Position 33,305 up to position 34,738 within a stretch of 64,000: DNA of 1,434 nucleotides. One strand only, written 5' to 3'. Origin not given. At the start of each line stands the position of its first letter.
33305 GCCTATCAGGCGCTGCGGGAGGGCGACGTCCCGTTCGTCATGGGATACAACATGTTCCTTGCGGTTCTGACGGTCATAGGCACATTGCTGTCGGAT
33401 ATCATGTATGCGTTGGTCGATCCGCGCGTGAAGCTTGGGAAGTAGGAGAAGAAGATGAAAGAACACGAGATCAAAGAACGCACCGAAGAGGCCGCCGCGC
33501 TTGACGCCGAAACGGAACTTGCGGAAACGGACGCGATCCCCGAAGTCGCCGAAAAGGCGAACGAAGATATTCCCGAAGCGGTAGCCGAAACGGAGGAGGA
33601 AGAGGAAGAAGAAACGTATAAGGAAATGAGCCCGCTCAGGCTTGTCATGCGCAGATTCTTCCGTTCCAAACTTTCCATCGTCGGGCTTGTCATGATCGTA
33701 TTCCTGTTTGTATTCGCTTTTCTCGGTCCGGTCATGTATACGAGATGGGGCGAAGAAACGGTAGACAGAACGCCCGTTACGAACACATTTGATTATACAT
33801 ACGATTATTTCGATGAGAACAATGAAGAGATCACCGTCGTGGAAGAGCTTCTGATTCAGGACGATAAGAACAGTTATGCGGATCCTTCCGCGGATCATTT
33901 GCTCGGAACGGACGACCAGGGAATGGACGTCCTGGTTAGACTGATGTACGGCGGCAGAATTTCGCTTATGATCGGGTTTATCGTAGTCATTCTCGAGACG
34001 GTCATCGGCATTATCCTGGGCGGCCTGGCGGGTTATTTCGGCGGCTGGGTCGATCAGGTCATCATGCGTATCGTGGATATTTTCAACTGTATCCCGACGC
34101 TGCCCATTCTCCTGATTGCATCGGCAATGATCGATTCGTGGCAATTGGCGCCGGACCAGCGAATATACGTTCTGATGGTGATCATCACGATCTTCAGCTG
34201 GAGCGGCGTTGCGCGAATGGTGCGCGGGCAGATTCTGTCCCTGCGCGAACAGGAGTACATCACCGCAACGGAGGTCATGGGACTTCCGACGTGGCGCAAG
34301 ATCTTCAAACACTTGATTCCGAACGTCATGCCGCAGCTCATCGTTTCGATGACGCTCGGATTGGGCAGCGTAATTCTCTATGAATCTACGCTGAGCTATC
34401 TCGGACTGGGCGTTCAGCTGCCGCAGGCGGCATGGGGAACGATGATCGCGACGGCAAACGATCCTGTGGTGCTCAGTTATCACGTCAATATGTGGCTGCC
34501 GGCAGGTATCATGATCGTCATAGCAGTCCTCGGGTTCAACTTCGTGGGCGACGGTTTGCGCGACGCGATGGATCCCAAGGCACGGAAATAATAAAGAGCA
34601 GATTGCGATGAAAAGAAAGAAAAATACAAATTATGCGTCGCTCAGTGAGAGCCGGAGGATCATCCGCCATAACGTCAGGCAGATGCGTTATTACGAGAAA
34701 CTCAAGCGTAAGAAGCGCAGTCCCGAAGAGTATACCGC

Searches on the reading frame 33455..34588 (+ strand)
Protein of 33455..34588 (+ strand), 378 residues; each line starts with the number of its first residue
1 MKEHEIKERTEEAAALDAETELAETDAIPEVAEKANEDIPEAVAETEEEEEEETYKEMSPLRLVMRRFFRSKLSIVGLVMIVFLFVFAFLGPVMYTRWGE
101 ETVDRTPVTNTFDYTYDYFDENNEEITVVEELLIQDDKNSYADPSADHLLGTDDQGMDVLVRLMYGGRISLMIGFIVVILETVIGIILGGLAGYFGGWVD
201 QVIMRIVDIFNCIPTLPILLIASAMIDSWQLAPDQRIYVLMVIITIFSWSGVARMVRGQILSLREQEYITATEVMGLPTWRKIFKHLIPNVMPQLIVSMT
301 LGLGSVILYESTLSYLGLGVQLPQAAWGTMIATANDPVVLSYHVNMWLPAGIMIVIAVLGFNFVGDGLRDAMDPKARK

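Call 6: search_protein_families(library=pfam, proteins=[window:33455-34588:+], max_evalue=0.001)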
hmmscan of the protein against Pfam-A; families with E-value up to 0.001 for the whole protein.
window:33455-34588:+ (378 aa): 2 families
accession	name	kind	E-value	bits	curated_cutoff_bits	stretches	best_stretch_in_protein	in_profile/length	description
PF00528.27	BPD_transp_1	-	5.7e-35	121.1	26.4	1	185-378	1-184/184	Binding-protein-dependent transport system inner membrane component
PF12911.12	OppC_N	-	1.3e-10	41.5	23.9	1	59-96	1-40/53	N-terminal TM domain of oligopeptide transport permease C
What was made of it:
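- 32438..34591 (+): OppB-like (32438-33445) and OppC-like (33455-34591) permeases. BPD_transp_1, BPD_transp_1_N and OppC_N (call 6).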
